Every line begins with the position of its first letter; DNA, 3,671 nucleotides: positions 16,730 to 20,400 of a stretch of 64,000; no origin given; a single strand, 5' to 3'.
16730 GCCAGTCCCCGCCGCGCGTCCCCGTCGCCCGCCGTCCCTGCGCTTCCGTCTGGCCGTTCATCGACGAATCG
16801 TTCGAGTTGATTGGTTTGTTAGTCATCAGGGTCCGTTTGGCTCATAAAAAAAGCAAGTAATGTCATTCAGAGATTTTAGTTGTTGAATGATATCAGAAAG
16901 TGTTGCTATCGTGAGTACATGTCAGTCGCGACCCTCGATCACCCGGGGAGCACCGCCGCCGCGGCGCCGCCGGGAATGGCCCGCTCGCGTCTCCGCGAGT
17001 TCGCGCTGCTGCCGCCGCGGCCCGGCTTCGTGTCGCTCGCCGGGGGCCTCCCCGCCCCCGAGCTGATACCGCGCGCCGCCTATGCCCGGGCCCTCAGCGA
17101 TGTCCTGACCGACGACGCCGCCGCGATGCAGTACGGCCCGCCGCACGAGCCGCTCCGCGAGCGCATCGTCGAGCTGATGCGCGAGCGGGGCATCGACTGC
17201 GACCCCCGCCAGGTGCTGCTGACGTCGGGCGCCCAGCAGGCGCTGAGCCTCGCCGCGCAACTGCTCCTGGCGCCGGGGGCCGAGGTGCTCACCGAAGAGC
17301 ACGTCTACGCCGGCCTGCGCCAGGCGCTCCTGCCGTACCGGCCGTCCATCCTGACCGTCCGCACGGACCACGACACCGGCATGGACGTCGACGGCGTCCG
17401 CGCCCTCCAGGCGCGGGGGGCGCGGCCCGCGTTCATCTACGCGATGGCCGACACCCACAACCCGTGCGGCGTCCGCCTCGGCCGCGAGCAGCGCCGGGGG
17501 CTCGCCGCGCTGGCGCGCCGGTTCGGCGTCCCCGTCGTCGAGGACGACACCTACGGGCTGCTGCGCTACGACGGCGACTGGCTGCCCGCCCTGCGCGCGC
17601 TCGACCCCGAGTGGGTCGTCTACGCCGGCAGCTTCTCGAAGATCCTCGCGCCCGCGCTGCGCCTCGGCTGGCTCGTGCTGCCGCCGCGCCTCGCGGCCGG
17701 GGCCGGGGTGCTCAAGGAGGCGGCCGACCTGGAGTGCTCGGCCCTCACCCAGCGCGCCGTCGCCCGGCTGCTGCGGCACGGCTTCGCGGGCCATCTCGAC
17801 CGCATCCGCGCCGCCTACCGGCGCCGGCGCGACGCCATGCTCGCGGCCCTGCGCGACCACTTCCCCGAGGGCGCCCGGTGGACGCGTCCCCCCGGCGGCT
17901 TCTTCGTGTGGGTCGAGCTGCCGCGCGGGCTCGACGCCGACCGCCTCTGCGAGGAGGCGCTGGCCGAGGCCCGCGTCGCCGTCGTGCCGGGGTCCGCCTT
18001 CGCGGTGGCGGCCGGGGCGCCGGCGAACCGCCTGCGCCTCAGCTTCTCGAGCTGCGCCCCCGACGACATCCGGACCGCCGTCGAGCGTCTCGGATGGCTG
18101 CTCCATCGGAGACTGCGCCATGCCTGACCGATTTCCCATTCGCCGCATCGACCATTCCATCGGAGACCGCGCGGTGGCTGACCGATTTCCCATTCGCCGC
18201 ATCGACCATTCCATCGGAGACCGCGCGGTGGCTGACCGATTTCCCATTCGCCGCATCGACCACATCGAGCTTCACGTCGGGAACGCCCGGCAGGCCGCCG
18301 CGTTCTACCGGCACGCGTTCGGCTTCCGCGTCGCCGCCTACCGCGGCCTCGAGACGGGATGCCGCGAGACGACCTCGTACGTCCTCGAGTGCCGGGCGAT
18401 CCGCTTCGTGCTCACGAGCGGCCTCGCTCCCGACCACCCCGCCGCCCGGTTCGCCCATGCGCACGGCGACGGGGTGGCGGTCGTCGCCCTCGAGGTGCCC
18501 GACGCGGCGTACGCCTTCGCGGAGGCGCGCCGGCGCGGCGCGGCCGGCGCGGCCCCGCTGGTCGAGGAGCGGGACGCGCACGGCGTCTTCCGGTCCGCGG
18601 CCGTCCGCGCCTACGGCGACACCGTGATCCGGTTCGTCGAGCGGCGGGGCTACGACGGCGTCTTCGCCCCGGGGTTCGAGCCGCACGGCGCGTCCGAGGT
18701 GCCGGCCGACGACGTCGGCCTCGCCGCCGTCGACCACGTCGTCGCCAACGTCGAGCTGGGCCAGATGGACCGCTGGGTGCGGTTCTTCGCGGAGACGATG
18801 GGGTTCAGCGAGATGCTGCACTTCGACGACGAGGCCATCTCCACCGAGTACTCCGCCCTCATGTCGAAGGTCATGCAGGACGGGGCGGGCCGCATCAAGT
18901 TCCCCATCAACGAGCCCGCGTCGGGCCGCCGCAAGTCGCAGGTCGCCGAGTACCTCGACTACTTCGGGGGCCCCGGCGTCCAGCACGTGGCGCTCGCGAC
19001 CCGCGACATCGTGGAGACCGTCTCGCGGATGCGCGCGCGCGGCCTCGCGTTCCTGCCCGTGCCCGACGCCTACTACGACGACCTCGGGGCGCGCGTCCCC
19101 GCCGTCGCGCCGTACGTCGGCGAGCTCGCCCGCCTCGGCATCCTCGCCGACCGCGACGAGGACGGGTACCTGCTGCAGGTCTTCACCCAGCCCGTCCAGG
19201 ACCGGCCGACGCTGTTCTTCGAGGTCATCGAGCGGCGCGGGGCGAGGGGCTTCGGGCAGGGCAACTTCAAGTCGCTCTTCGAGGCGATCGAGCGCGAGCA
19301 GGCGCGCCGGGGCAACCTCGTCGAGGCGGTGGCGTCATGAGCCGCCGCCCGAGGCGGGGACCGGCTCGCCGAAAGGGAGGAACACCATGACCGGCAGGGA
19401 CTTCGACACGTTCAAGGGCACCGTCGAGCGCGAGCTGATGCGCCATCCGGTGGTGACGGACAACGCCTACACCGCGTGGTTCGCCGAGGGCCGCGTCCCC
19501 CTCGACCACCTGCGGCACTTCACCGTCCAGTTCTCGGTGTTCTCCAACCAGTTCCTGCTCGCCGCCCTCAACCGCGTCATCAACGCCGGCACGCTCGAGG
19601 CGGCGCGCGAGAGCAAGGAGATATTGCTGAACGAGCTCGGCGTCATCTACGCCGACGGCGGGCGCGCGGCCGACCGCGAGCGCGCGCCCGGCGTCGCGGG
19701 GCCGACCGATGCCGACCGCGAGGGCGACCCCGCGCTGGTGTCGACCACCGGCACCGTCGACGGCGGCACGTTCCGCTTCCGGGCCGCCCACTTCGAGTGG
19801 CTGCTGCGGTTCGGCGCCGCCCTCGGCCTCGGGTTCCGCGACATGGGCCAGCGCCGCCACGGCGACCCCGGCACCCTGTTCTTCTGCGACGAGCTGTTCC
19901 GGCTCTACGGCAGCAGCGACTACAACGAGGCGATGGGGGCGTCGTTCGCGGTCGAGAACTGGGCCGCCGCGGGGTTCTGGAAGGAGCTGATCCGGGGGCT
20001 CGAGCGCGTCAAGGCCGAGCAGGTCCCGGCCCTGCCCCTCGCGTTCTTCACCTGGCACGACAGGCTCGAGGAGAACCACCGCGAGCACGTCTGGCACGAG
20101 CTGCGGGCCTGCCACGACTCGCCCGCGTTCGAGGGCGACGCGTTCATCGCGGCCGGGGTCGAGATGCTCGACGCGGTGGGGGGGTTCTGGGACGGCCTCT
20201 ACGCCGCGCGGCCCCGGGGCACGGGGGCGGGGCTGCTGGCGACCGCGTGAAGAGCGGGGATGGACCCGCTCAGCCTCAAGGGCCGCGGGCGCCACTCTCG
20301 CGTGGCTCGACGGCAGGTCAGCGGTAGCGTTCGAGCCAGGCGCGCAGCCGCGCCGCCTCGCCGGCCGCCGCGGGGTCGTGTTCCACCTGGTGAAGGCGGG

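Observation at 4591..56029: Recurrent pattern: locus-specific 48-99 bp tandem duplications sitting exactly on operon gene junctions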

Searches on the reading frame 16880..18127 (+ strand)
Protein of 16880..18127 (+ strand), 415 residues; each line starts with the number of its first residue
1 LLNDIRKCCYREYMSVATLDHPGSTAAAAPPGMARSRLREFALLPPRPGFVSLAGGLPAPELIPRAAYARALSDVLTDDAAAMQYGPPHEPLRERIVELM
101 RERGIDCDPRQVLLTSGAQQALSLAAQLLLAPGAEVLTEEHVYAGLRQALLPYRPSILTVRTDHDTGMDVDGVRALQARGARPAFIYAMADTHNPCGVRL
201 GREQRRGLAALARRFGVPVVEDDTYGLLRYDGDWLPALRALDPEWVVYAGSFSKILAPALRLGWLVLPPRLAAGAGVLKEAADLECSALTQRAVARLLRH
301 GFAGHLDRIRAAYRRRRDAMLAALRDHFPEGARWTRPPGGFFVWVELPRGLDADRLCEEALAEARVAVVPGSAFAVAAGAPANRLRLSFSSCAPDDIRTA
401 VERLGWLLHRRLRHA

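Call 11: search_protein_families(library=pfam, proteins=[window:16880-18127:+])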
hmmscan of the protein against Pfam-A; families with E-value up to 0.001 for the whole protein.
window:16880-18127:+ (415 aa): 2 families
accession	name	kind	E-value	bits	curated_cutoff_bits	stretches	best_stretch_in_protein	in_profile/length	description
PF00155.27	Aminotran_1_2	-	3.7e-36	125.5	19.7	1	70-404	24-361/361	Aminotransferase class I and II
PF12897.13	Asp_aminotransf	-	8.7e-05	21.9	27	0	301-402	301-403/421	Aspartate amino-transferase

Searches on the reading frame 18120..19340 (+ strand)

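Call 11: search_protein_families(library=pfam, proteins=[window:18120-19340:+])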
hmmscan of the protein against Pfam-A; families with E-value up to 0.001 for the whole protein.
window:18120-19340:+ (406 aa): 4 families
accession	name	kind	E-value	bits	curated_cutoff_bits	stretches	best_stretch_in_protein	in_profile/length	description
PF00903.31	Glyoxalase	-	3e-24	86.2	20.6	2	204-353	2-120/121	Glyoxalase/Bleomycin resistance protein/Dioxygenase superfamily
PF13669.12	Glyoxalase_4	-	1.7e-12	48.1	27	1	215-315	9-97/109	Glyoxalase/Bleomycin resistance protein/Dioxygenase superfamily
PF14696.12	Glyoxalase_5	-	4e-06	27.5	27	1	94-176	51-127/139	Hydroxyphenylpyruvate dioxygenase, HPPD, N-terminal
PF13468.12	Glyoxalase_3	-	2.8e-05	24.7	25.1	0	270-310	63-101/176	Glyoxalase-like domain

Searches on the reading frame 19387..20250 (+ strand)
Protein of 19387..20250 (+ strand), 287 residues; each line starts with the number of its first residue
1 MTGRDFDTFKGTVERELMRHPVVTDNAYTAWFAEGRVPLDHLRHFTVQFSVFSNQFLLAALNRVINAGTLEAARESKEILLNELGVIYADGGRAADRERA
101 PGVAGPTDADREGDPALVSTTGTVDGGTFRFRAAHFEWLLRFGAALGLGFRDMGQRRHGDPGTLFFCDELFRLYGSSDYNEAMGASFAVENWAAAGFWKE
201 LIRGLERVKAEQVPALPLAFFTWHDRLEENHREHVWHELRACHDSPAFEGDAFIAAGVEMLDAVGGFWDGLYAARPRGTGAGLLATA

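Call 53: find_encoding_contigs(protein=window:19387-20250:+, flank=6000, max_places=10)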
Protein window:19387-20250:+ (287 aa): no gene with exactly this product is on record in the collection.
